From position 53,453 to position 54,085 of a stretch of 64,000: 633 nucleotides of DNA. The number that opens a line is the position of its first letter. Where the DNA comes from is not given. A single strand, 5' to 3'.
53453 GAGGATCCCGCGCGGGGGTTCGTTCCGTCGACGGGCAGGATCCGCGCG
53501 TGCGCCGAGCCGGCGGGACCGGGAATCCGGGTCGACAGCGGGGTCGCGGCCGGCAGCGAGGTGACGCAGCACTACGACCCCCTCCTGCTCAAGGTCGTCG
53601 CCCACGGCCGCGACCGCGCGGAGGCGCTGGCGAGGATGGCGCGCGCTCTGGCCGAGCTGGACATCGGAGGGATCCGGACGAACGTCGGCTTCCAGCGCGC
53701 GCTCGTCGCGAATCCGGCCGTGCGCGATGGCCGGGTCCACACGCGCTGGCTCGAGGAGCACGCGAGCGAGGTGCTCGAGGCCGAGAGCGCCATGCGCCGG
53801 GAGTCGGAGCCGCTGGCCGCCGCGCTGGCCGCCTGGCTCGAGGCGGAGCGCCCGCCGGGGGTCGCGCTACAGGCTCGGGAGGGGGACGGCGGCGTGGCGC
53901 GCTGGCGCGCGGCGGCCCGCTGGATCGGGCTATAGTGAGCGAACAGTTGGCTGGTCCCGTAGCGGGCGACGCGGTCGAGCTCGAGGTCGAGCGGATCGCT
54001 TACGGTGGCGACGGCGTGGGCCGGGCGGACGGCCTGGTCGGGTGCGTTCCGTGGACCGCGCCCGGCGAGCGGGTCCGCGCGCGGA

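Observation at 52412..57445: Acyl-CoA carboxylase / mutase cluster interrupted by an rRNA methyltransferase, with atypical BCCP and B12-domain-less mutase subunit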

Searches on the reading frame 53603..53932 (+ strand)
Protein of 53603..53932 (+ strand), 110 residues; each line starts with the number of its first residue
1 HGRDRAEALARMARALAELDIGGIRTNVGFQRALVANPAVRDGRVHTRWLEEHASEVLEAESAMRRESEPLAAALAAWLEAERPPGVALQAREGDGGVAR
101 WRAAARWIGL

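Call 31: search_solved_structures(query=A2, max_evalue=1, show_alignments=5)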
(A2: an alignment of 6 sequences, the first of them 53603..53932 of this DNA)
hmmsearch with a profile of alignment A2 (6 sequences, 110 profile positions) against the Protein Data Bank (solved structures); distinct sequences matched with E-value up to 1: 77 (the best 60 are shown).
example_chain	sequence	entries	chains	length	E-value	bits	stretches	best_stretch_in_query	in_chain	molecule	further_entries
8hz5_A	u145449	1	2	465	4.2e-16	62.3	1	2-49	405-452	Biotin carboxylase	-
9ubg_A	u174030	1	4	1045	5.3e-15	58.8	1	5-64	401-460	Pyruvate carboxylase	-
9vmh_A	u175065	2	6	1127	5.7e-15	58.7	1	5-64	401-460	Pyruvate carboxylase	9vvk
9eb7_A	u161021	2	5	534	9.3e-14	54.8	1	1-55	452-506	Biotin carboxylase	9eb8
8hz4_A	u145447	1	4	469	1.7e-13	53.9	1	2-57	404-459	Biotin carboxylase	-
9yx0_D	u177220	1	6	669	5.1e-13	52.4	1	2-80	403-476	biotin carboxylase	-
7kbl_A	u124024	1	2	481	1.8e-12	50.6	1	5-66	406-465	2-oxoglutarate carboxylase small subunit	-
7kct_A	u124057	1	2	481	1.8e-12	50.6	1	5-66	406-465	2-oxoglutarate carboxylase small subunit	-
7kc7_A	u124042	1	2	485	1.8e-12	50.6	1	5-66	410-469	2-oxoglutarate carboxylase small subunit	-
3tw6_A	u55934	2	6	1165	2.4e-12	50.2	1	5-64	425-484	Pyruvate carboxylase protein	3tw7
2qf7_A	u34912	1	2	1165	2.4e-12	50.2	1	5-64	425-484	Pyruvate carboxylase protein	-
3jzf_A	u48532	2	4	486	5.8e-12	49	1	2-73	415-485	Biotin carboxylase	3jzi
2c00_A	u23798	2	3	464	7.9e-12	48.6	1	2-51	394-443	BIOTIN CARBOXYLASE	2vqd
30hu_A3a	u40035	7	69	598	1.8e-11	47.4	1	2-52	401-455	Biotin-dependent acyl-coenzyme A carboxylase alpha3 subunit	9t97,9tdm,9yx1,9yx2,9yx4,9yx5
1ulz_A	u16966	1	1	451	2.9e-11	46.8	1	2-55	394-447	pyruvate carboxylase n-terminal domain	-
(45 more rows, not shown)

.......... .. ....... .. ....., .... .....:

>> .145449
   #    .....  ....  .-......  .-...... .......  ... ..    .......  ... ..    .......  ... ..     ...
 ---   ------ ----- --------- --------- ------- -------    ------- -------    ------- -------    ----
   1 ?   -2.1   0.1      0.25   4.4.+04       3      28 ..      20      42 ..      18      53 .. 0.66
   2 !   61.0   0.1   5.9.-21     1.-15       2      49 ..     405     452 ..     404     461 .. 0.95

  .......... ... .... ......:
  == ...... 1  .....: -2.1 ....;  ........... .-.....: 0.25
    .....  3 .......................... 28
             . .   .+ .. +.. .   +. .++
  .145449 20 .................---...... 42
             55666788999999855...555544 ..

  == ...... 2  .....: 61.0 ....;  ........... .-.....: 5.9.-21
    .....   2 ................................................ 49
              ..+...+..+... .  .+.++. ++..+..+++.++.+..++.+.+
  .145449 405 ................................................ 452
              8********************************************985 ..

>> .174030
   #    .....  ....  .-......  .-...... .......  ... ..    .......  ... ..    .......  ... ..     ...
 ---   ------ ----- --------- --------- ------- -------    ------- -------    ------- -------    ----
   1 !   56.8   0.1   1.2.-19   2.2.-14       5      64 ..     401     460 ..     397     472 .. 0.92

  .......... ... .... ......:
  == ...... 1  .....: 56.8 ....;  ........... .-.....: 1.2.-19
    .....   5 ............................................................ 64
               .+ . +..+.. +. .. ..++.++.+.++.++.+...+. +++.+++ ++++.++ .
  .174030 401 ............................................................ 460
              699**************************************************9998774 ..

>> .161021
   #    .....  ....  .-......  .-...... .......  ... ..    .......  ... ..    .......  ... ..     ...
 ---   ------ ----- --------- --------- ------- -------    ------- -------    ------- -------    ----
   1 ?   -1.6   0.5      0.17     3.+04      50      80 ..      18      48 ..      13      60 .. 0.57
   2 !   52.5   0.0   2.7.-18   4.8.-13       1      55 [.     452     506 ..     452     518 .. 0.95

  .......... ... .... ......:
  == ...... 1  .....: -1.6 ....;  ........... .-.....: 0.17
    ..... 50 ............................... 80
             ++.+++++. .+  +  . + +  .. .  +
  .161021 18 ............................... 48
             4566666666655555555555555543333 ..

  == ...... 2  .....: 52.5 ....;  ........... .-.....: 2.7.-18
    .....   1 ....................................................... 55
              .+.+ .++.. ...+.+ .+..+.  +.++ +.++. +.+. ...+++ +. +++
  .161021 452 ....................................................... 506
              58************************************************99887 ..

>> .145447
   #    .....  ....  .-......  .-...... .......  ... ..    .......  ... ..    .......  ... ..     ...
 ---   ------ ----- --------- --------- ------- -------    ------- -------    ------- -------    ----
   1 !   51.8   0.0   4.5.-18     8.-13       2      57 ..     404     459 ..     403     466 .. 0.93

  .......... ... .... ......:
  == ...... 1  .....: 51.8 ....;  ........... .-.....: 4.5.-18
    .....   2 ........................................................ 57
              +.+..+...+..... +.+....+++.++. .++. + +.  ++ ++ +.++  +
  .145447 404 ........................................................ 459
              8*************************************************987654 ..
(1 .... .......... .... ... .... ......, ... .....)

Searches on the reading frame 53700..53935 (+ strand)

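Call 12: search_protein_families(library=pfam, proteins=[window:53700-53935:+], max_evalue=10)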
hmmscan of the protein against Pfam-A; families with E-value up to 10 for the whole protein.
window:53700-53935:+ (78 aa): 0 families
